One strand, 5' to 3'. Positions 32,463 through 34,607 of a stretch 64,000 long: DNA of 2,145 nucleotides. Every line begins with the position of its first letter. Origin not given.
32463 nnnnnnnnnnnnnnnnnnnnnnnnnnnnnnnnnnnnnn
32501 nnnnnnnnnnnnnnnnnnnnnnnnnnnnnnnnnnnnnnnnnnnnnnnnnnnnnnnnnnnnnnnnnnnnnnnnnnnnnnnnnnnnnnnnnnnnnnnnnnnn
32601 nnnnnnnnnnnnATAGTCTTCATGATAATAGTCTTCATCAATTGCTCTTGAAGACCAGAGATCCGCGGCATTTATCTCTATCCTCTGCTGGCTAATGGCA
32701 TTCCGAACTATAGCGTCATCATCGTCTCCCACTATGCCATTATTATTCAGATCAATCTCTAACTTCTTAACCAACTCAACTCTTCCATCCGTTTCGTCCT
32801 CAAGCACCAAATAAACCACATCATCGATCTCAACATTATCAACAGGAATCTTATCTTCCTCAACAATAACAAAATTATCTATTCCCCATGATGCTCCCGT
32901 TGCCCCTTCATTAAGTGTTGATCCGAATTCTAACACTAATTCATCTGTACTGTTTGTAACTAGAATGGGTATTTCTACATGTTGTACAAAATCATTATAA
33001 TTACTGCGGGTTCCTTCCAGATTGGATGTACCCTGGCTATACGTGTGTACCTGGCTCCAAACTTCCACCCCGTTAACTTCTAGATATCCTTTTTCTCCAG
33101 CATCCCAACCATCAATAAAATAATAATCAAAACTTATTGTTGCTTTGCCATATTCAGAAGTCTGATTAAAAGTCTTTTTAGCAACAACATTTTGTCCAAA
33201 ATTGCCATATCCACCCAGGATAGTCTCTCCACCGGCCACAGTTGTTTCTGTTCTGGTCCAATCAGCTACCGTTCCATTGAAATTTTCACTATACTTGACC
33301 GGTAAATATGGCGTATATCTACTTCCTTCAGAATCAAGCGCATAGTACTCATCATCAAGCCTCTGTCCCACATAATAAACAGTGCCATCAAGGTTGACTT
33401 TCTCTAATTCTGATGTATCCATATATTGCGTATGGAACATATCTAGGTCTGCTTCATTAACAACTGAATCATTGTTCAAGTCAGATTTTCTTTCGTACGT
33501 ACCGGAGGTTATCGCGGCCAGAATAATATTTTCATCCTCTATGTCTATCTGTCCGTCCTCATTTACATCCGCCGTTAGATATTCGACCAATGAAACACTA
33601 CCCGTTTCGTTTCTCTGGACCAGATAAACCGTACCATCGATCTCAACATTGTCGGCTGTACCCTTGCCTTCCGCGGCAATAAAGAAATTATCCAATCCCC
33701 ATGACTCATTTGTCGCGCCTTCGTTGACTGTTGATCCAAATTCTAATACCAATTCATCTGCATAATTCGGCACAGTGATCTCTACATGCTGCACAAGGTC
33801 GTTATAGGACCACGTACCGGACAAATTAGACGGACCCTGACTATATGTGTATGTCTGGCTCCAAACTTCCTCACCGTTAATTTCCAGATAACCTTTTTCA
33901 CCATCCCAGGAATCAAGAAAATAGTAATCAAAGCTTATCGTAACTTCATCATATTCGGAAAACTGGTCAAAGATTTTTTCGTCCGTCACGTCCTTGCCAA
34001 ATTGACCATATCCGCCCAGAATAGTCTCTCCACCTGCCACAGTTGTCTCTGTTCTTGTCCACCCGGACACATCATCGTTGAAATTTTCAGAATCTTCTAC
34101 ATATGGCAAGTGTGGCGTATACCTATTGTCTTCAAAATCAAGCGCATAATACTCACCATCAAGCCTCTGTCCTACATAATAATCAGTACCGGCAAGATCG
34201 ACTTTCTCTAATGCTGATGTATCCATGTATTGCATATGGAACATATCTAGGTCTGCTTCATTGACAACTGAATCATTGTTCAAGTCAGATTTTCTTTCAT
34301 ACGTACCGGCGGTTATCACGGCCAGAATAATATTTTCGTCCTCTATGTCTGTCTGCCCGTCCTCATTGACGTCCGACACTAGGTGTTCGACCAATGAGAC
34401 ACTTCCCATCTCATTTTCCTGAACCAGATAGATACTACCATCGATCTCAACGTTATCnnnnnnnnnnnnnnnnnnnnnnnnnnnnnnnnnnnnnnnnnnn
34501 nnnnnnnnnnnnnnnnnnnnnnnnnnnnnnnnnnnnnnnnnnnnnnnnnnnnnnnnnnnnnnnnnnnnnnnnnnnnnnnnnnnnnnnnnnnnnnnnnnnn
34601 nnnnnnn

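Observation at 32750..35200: A recently triplicated module of about 268 aa: tandem 804-nt units at about 90% identity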

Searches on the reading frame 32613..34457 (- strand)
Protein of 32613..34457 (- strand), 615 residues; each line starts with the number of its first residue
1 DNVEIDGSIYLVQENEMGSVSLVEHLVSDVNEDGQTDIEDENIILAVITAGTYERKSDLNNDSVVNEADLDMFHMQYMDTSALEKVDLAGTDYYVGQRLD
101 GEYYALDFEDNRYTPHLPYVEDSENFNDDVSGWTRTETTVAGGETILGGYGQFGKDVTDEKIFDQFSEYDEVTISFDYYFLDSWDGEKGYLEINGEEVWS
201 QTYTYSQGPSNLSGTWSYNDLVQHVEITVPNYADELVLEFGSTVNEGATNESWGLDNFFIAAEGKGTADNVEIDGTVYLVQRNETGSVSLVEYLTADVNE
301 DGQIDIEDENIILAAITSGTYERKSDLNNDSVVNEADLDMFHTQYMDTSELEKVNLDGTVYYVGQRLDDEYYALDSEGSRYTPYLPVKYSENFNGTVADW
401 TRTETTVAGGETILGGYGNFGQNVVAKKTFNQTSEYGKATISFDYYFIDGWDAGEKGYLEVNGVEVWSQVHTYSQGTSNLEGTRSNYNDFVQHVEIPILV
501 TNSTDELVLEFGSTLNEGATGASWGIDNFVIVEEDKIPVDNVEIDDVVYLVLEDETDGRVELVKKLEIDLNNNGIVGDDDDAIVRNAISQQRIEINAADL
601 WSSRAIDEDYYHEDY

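Call 71: predict_structure(alignment_id=A5)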
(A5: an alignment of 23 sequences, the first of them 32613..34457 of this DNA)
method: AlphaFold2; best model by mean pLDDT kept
length: 615 residues; sequences in the alignment: 23
mean_pLDDT: 73.8   pTM: 0.39
mean pLDDT of the five models: 73.8, 73.3, 72.9, 72.3, 71.8
residues with pLDDT >= 90: 184; 70-90: 188; 50-70: 143; < 50: 100
segments of 3 or more residues with pLDDT < 50: 27-30, 32-36, 48-66, 75-79, 296-298, 301-304, 313-317, 319-341, 343-346, 596-615
pLDDT, mean of each block of 10 residues (from residue 1): 71 76 57 52 52 40 46 49 75 73 71 67 91 96 94 97 84 94 94 96 83 77 90 88 96 96 67 74 74 55 49 48 42 42 51 80 69 75 66 92 93 95 96 73 92 92 92 69 67 85 80 95 94 65 75 76 68 65 64 48 43 40
secondary structure, 60 per line:
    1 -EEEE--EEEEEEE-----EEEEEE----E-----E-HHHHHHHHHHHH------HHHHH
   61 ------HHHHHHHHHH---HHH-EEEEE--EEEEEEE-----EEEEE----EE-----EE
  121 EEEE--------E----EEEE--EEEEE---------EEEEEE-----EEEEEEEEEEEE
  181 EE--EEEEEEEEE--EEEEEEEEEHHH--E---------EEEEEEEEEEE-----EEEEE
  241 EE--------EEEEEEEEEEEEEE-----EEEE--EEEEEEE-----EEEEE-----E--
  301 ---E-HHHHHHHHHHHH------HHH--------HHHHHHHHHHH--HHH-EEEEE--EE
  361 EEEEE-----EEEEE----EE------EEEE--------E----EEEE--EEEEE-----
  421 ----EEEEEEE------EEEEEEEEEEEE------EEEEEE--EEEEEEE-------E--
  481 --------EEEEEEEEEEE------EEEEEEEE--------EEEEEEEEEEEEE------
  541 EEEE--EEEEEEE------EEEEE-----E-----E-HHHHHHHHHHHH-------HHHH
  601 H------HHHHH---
elements in order: E2-5 E8-14 E20-25 H38-49 H56-60 H67-76 E84-88 E91-97 E103-107 E119-124 E138-141 E144-148 E158-163 E169-182 E185-193 E196-204 E220-230 E236-242 E251-264 E270-273 E276-282 E288-292 H306-317 H335-345 E352-356 E359-365 E371-375 E388-391 E405-408 E411-415 E425-431 E438-449 E456-461 E464-470 E489-499 E506-513 E522-534 E541-544 E547-553 E560-564 H578-589 H597-601 H608-612

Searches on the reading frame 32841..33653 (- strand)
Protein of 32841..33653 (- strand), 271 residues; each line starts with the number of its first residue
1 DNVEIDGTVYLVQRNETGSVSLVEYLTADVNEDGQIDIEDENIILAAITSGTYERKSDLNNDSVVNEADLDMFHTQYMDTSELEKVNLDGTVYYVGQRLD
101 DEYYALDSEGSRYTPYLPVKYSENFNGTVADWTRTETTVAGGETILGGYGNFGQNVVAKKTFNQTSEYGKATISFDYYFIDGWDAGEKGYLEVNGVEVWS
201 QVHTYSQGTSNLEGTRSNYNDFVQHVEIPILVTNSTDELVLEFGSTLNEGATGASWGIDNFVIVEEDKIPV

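Call 11: search_protein_families(library=pfam, proteins=[window:32841-33653:-], max_evalue=1)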
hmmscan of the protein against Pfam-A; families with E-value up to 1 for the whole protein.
window:32841-33653:- (271 aa): 1 family
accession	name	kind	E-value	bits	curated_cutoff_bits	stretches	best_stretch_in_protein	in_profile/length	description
PF00404.24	Dockerin_1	-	0.00069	20.2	22.9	1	28-72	2-51/57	Dockerin type I domain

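Call 12: search_protein_families(library=ncbifam, proteins=[window:32841-33653:-], max_evalue=1)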
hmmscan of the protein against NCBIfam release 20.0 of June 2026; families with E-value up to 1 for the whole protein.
window:32841-33653:- (271 aa): 0 families

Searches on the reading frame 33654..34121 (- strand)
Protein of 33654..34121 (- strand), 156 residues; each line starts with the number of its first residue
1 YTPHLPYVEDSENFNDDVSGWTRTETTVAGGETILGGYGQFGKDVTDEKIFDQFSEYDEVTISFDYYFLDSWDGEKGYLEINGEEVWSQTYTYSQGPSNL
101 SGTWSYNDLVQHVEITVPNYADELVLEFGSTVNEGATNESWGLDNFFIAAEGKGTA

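Call 27: search_protein_representatives(alignment_id=A1)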
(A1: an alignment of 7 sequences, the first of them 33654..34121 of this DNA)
Query: 7 sequences, 147 profile positions. Proteins with E-value up to 0.001 (for the whole library): 4413; up to 1e-10: 1491; up to 1e-30: 161. The best 150 are listed.
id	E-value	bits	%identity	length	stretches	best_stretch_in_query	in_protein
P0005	3.6e-170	575.3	-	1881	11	64-145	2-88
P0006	1.9e-106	368.6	-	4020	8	18-146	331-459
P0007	1.4e-105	365.8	-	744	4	7-146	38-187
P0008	2.5e-102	355.3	-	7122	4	5-145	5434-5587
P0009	2.3e-99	345.6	-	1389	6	21-145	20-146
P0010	1.4e-89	313.8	-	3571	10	8-144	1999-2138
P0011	1.5e-87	307.3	-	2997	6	4-145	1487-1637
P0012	9.3e-84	295.0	-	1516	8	2-144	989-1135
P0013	1.7e-81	287.6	-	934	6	37-144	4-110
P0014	1.8e-80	284.3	-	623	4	6-145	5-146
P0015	5.4e-75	266.6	-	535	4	4-145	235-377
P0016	5.0e-69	247.2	-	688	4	8-144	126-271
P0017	3.9e-68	244.3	-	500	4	7-144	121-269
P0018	5.4e-66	237.4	-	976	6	16-145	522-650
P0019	5.8e-66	237.3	-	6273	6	28-144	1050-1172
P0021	1.2e-64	233.0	-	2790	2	7-145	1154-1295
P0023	2.1e-60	219.2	-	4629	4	4-145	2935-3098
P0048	1.7e-45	170.9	-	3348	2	7-144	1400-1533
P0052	6.9e-45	168.9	-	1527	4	5-146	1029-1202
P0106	1.4e-34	135.5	-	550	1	2-147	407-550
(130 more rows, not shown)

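Call 45: list_cluster_members(proteins=[P0048, P0008, P0023, P0021, P0005, P0006, P0010, P0019, P0052, P0106])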
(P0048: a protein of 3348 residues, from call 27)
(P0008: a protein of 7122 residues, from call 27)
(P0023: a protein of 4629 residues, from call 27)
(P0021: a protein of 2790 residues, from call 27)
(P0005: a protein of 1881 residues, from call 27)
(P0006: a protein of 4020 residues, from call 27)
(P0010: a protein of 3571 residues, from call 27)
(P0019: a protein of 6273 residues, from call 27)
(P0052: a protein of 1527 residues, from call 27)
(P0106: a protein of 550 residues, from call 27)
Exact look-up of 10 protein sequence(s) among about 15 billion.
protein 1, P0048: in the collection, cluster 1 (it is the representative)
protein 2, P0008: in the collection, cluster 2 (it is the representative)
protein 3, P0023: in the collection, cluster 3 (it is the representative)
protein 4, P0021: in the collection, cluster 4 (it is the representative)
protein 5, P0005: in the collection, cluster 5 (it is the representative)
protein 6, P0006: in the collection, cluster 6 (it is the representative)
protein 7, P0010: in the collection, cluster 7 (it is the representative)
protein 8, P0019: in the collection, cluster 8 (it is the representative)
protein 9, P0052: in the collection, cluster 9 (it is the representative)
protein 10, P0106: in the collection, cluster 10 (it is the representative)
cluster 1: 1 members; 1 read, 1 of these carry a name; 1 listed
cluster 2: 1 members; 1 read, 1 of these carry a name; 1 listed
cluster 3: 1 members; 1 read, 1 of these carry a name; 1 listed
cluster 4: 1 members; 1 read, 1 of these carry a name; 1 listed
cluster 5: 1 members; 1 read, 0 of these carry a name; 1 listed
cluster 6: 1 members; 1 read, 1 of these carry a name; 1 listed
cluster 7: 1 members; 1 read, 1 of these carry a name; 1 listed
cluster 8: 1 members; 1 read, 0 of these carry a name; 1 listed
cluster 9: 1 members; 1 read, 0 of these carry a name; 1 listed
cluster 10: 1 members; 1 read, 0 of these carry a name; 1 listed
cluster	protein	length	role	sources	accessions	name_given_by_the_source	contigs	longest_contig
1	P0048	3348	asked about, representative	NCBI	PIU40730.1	MAG: hypothetical protein COT00_00180, partial [Candidatus Omnitrophica bacterium ...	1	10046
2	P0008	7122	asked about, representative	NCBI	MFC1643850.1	LamG-like jellyroll fold domain-containing protein, partial [Candidatus Omnitrophota ...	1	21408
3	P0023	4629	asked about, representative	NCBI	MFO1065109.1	MAG: DUF642 domain-containing protein [Pirellulales bacterium]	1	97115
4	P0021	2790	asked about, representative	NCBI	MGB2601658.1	MAG: LamG-like jellyroll fold domain-containing protein, partial [Candidatus Omnitrophota ...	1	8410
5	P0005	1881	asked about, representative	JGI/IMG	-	-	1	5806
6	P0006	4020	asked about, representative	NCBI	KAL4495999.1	hypothetical protein ABPG72_015421 [Tetrahymena utriculariae]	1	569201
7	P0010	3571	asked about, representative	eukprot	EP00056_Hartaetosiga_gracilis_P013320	m.219484 g.219484 ORF g.219484 m.219484 type:complete len:3572 (+) ...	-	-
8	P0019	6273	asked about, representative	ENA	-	-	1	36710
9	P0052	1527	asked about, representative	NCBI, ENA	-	-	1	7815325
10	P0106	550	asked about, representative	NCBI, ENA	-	-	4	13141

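Call 69: search_solved_structures(query=A1, max_evalue=1, show_alignments=2)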
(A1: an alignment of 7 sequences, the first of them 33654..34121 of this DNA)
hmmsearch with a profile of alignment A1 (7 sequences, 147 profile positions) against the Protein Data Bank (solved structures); distinct sequences matched with E-value up to 1: 0.

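Call 72: search_protein_families(library=pfam, proteins=[P0021, P0048], max_evalue=0.01)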
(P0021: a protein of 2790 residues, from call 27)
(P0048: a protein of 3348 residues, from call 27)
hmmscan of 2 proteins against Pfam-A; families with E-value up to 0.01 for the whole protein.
P0021 (2790 aa): 7 families
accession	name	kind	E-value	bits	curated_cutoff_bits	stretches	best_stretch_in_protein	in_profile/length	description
PF13385.13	Laminin_G_3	-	2.4e-50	171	27.6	2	218-371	1-149/151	Concanavalin A-like lectin/glucanases superfamily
PF06439.18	3keto-disac_hyd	-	1.5e-07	32.1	26.8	1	694-886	6-186/187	3-keto-disaccharide hydrolase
PF00404.24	Dockerin_1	-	2e-07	31.5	22.9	1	40-84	2-51/57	Dockerin type I domain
PF02973.23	Sialidase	-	3.3e-07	30.4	26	1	1763-1840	104-183/189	Sialidase, N-terminal domain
PF02210.31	Laminin_G_2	-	6e-05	24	22.9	0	1733-1826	23-121/126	Laminin G domain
PF00354.24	Pentaxin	-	0.0023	18.1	25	0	1753-1845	74-170/194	Pentaxin family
PF05986.19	ADAMTS_spacer1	-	0.0069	17.1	23.6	0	467-495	68-96/115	ADAM-TS Spacer 1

P0048 (3348 aa): 1 family
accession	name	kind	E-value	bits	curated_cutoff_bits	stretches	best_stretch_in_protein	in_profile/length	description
PF00404.24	Dockerin_1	-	1.1e-07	32.3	22.9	1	3118-3162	2-51/57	Dockerin type I domain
